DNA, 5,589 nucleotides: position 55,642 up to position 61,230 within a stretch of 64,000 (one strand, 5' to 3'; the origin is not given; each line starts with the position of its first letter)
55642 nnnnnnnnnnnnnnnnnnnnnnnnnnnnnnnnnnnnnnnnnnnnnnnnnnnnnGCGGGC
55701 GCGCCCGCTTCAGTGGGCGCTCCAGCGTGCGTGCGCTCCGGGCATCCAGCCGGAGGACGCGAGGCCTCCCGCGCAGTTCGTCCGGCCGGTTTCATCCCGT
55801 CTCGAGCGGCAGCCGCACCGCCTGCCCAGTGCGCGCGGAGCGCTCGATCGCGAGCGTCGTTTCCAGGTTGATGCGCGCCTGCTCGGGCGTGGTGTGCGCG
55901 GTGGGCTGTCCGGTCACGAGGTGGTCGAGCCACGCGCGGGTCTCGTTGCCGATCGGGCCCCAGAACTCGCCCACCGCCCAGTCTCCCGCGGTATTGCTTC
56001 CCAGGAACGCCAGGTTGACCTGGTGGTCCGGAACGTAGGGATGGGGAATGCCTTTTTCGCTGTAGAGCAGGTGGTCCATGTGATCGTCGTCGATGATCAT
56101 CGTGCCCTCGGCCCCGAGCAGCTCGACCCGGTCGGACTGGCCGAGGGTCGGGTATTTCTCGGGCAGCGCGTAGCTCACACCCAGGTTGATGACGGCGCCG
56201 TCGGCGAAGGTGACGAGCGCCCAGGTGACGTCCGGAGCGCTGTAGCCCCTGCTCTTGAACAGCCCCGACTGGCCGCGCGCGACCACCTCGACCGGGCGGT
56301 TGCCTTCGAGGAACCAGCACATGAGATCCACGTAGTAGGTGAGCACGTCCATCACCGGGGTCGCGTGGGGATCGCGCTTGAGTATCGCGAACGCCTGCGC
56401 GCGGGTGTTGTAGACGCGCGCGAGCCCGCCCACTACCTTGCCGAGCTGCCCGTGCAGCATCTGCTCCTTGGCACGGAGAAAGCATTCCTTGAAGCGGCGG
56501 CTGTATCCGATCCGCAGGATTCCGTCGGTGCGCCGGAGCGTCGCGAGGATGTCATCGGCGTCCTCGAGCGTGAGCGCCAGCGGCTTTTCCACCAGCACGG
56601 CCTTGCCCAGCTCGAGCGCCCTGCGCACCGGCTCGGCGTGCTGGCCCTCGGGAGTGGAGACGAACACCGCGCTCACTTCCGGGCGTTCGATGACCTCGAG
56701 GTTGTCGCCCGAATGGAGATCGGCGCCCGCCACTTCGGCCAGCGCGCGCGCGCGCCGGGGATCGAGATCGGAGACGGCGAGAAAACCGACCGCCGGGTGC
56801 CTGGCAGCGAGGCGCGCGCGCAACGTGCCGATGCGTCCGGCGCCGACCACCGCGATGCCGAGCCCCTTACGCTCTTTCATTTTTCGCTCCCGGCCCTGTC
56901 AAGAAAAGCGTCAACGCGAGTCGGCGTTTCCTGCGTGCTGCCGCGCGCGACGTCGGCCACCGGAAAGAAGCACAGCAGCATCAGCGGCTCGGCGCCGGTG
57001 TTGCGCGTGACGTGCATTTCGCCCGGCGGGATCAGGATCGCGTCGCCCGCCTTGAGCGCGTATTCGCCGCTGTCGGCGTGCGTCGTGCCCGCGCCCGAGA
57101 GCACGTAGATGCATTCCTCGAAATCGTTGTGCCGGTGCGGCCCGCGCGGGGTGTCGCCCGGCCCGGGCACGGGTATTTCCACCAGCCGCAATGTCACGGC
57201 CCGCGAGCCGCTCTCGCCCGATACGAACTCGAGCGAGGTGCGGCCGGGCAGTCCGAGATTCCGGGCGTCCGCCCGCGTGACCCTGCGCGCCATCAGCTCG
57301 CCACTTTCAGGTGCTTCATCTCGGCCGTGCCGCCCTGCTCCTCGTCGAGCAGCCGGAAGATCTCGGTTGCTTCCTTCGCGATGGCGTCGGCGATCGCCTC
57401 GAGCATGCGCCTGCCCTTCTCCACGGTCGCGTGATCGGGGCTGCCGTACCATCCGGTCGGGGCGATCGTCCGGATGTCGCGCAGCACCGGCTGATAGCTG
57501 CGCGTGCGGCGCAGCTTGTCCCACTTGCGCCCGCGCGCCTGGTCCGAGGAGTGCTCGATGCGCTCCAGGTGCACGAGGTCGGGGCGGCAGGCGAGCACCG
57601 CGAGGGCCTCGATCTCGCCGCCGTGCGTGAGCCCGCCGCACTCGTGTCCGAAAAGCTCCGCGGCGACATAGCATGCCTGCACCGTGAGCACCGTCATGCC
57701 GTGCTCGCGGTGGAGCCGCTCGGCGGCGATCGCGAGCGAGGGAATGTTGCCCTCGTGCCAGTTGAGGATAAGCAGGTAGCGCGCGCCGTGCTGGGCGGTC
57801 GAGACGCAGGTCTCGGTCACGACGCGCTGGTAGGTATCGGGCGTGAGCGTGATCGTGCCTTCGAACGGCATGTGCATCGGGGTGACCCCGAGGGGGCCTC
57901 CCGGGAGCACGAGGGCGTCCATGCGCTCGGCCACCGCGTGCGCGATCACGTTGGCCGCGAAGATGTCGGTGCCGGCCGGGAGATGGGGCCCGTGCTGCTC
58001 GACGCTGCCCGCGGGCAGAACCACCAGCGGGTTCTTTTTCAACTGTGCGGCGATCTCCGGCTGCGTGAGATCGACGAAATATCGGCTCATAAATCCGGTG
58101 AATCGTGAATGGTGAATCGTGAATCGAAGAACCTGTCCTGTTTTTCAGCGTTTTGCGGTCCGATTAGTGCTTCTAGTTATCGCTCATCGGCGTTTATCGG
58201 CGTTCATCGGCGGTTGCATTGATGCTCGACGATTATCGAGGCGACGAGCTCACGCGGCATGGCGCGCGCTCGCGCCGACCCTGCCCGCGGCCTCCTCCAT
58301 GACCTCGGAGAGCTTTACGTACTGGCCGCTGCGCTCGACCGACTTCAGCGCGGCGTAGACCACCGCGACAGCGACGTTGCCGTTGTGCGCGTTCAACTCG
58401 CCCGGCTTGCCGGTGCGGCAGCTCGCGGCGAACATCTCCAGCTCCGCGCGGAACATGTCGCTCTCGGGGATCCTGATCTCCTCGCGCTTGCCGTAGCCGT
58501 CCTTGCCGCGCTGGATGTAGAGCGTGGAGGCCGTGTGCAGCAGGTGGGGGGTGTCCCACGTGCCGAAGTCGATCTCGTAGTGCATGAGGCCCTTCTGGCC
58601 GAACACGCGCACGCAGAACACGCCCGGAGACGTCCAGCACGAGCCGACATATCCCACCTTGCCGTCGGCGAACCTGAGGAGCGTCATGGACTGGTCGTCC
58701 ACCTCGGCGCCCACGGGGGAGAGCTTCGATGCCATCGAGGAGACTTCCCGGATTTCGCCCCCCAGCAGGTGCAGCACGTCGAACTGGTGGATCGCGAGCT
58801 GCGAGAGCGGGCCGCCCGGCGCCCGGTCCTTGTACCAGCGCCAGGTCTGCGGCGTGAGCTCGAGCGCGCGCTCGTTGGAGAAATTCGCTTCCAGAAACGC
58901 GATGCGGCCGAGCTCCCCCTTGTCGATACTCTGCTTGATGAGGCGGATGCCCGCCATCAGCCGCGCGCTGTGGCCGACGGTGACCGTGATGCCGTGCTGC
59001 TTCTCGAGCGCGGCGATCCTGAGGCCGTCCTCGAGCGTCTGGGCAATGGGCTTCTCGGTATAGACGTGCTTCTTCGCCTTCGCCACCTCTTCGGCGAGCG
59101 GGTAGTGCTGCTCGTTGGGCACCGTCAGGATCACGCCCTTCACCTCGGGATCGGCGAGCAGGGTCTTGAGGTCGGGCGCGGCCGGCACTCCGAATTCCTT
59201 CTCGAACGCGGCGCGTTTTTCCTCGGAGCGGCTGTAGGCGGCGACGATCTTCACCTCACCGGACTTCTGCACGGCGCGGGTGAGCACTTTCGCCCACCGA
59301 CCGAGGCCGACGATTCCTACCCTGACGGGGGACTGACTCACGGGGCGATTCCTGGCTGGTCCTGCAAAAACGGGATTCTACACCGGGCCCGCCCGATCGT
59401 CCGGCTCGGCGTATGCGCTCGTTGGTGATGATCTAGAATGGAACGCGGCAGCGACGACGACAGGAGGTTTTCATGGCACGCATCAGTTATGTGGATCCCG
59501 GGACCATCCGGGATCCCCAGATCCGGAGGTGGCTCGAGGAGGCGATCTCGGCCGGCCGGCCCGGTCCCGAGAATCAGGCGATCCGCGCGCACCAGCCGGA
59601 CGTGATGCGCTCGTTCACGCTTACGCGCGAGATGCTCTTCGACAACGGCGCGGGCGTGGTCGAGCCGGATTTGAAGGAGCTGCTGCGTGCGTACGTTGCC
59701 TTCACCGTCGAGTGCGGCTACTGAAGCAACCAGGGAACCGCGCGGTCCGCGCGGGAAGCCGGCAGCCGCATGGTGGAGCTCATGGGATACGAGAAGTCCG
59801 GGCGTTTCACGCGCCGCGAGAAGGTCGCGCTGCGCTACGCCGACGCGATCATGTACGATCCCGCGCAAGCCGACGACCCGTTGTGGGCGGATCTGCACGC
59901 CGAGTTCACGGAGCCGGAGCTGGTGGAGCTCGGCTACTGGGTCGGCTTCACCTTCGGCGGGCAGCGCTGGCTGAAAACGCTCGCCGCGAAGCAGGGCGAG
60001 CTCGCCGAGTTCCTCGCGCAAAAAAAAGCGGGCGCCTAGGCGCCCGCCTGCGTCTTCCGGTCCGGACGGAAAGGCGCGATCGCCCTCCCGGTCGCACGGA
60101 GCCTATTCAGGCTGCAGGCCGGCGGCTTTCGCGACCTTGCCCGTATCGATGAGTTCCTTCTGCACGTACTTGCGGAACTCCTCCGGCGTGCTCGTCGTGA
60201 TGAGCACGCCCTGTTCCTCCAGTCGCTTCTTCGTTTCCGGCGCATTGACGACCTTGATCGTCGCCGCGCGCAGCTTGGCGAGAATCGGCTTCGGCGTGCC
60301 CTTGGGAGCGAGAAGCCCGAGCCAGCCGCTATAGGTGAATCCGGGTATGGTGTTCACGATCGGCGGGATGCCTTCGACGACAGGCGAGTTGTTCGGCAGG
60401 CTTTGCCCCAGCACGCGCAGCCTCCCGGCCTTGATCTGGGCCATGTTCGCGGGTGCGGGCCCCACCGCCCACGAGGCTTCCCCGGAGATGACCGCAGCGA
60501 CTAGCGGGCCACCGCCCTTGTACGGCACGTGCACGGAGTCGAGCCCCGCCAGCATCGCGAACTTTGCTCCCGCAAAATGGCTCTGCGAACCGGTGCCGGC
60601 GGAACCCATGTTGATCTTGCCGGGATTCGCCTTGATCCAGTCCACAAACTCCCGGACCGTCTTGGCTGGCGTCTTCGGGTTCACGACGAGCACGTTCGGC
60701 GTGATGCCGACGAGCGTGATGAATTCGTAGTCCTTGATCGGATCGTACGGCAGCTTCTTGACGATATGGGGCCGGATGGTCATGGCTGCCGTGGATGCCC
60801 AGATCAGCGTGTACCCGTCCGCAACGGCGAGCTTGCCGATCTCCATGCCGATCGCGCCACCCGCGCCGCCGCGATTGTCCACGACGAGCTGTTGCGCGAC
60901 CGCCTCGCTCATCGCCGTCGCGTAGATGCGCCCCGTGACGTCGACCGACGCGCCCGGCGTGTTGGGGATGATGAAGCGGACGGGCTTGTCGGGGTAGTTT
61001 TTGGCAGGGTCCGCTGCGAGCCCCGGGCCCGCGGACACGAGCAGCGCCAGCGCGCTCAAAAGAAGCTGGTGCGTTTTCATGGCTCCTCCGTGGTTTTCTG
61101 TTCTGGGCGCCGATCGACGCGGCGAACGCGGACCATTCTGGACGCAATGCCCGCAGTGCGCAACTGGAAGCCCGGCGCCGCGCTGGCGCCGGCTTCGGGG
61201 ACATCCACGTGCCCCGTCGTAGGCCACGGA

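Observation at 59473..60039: In-frame TGA at the CxxC position of an AhpD/CMD-family gene with a SECIS-like hairpin: candidate selenoprotein mis-split into two ORFs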

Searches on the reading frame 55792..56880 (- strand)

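Call 32: search_protein_families(library=pfam, proteins=[window:55792-56880:-], max_evalue=0.001)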
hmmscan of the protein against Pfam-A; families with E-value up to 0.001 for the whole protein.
window:55792-56880:- (362 aa): 3 families
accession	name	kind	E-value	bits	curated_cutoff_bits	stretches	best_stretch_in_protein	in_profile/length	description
PF01408.29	GFO_IDH_MocA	-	7.6e-23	81.9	24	1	8-126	2-120/120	Oxidoreductase family, NAD-binding Rossmann fold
PF22725.1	GFO_IDH_MocA_C3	-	3e-12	47.1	27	1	134-261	1-123/124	GFO/IDH/MocA C-terminal domain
PF02894.22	GFO_IDH_MocA_C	-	5.6e-10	39.8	22.9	1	138-357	1-218/218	Oxidoreductase family, C-terminal alpha/beta domain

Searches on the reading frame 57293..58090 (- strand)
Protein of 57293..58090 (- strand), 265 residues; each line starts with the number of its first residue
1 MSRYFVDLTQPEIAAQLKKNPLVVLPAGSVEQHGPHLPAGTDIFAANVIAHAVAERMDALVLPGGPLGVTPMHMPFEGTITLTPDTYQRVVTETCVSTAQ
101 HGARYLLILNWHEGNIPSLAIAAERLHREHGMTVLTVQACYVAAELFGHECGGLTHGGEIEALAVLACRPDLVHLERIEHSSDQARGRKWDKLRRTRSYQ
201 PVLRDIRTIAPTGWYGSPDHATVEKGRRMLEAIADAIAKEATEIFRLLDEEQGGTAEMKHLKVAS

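Call 32: search_protein_families(library=pfam, proteins=[window:57293-58090:-], max_evalue=0.001)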
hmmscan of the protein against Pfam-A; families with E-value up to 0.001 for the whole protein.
window:57293-58090:- (265 aa): 1 family
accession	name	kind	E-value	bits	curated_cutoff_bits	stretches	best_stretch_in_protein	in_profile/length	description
PF02633.19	Creatininase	-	3.9e-62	210.2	31.3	1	7-239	2-236/238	Creatinine amidohydrolase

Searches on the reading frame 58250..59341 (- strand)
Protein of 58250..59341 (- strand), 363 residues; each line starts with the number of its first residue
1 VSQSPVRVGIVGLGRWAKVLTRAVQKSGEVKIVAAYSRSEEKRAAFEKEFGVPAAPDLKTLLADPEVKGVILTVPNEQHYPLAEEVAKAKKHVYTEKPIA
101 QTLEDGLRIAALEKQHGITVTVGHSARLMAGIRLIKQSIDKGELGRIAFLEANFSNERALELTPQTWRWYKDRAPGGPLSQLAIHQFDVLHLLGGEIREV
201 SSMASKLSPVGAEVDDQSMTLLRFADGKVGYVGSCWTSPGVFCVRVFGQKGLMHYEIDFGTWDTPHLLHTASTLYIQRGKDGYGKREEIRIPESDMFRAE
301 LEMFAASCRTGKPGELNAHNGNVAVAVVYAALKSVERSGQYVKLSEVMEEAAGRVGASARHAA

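Call 32: search_protein_families(library=pfam, proteins=[window:58250-59341:-], max_evalue=0.001)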
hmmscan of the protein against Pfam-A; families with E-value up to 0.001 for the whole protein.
window:58250-59341:- (363 aa): 5 families
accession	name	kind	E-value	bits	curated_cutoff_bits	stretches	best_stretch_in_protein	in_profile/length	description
PF01408.29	GFO_IDH_MocA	-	2.5e-27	96.4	24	1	6-124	1-120/120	Oxidoreductase family, NAD-binding Rossmann fold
PF22725.1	GFO_IDH_MocA_C3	-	1.3e-24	87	27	1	133-252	2-122/124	GFO/IDH/MocA C-terminal domain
PF02894.22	GFO_IDH_MocA_C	-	2e-16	60.9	22.9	1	136-344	1-218/218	Oxidoreductase family, C-terminal alpha/beta domain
PF03807.23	F420_oxidored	-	1.9e-09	38.4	21.6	1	7-90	1-83/94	NADP oxidoreductase coenzyme F420-dependent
PF01113.26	DapB_N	-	0.00072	20.1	25.6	0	6-76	1-78/124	Dihydrodipicolinate reductase, N-terminus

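Call 46: find_encoding_contigs(protein=window:58250-59338:-, flank=2000, max_places=4)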
Protein window:58250-59338:- (362 aa): no gene with exactly this product is on record in the collection.

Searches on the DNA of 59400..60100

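Call 9: search_rna_families(source=window, start=59400, end=60100, threshold=evalue, max_evalue=10, show_alignments=3)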
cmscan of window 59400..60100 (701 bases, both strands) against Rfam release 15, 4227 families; matches with E-value up to 10: 5.
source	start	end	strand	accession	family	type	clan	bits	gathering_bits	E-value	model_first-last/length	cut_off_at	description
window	60033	60074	+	RF03006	M23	Gene; sRNA;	-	18.1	41.2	1.1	1-53/53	no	M23 RNA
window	60016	60075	-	RF00236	ctRNA_pGA1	Gene; antisense;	-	17.2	45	0.96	1-79/79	no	ctRNA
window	59531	59553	-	RF01073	GP_knot1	Cis-reg;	-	15.5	67.7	3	13-35/62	no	Gag/pol translational readthrough site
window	60019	60100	-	RF02868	ncS037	Gene; sRNA;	-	15.4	112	5.4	77-152/152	5'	Burkholderia sRNA 37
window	60020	60100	-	RF02566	Ms1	Gene; sRNA;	-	10.1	162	3.8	74-304/304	5'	Mycobacterium smegmatis small RNA 1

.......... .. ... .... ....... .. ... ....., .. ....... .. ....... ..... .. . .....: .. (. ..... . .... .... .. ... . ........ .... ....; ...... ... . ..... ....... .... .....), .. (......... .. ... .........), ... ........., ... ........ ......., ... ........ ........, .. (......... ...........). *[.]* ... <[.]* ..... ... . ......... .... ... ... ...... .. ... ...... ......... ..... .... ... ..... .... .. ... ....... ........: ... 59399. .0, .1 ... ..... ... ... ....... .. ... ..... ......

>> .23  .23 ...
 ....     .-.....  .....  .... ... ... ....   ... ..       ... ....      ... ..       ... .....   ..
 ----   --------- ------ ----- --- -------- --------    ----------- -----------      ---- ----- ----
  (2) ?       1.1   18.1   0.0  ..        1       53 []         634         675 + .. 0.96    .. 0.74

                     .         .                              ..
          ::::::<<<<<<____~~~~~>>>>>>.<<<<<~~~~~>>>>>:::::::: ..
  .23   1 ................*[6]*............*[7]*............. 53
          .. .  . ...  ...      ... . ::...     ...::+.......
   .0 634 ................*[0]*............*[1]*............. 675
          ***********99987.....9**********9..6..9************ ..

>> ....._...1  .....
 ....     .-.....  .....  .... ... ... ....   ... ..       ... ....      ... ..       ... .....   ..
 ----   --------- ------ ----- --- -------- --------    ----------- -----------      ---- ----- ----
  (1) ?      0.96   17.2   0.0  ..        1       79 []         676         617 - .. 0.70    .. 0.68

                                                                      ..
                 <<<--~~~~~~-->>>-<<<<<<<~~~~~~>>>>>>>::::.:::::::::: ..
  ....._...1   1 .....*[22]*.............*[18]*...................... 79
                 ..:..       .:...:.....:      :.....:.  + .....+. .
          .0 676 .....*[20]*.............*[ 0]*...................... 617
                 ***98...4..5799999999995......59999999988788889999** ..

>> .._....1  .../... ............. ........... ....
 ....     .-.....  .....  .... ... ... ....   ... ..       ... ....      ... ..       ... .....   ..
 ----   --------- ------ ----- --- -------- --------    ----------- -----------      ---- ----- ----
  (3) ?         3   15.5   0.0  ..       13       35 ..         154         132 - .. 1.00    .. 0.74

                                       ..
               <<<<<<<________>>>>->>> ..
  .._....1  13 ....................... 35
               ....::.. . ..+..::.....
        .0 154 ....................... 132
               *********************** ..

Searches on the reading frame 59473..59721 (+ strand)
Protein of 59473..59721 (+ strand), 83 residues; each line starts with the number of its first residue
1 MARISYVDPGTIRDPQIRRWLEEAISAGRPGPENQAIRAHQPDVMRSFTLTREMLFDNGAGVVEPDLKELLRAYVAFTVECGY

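Call 45: find_encoding_contigs(protein=window:59473-59721:+, flank=2000, max_places=4)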
Protein window:59473-59721:+ (83 aa): 21 contigs read that carry it; 4 places shown.
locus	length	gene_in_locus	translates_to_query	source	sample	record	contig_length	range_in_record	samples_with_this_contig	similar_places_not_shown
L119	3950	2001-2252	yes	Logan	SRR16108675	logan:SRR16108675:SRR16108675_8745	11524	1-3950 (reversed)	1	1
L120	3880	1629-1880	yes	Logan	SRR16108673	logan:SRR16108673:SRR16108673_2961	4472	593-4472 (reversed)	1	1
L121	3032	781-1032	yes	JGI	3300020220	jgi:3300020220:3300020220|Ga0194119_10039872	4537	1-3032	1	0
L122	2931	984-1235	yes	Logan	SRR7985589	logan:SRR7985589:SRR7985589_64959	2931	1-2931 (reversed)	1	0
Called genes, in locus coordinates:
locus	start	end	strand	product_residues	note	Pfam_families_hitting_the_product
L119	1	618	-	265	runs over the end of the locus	PF02633:Creatininase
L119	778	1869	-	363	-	PF01408:GFO_IDH_MocA, PF03807:F420_oxidored, PF02894:GFO_IDH_MocA_C, PF22725:GFO_IDH_MocA_C3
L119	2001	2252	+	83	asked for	-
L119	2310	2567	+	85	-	-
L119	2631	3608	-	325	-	PF03401:TctC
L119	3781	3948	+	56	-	?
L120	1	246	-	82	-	?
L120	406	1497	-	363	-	PF01408:GFO_IDH_MocA, PF03807:F420_oxidored, PF02894:GFO_IDH_MocA_C, PF22725:GFO_IDH_MocA_C3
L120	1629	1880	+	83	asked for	-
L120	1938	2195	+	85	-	-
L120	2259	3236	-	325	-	PF03401:TctC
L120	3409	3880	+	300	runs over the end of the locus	PF01734:Patatin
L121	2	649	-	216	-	?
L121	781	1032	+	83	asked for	-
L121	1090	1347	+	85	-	-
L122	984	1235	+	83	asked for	-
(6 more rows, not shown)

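Call 71: list_cluster_members(proteins=[window:59473-59721:+, window:59782-60036:+, window:59770-60036:+])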
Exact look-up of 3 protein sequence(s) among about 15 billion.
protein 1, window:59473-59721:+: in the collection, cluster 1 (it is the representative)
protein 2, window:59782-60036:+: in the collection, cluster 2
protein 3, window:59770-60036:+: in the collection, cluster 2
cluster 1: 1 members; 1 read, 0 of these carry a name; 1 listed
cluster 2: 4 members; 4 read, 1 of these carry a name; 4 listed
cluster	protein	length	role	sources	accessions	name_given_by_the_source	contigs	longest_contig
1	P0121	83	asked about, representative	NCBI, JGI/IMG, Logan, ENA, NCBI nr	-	-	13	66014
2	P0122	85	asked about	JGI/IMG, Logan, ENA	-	-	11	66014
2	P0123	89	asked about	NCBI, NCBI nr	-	-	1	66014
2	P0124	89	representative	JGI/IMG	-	alkylhydroperoxidase family enzyme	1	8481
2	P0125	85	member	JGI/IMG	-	-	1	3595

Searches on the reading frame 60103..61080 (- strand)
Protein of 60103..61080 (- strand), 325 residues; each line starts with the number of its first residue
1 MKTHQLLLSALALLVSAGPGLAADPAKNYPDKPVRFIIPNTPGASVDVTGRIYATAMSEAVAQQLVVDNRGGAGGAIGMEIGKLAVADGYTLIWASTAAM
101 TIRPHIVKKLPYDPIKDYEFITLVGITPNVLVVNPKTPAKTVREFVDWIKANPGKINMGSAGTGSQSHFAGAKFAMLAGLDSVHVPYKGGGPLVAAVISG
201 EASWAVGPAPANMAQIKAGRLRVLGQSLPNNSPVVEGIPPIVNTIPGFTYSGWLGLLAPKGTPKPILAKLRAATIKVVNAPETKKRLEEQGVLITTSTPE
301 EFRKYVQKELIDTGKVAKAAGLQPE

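Call 32: search_protein_families(library=pfam, proteins=[window:60103-61080:-], max_evalue=0.001)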
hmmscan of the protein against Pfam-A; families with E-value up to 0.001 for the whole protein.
window:60103-61080:- (325 aa): 1 family
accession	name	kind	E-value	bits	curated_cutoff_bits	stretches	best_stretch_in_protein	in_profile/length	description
PF03401.19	TctC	-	4.3e-59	200.7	27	1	51-322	3-274/274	Tripartite tricarboxylate transporter family receptor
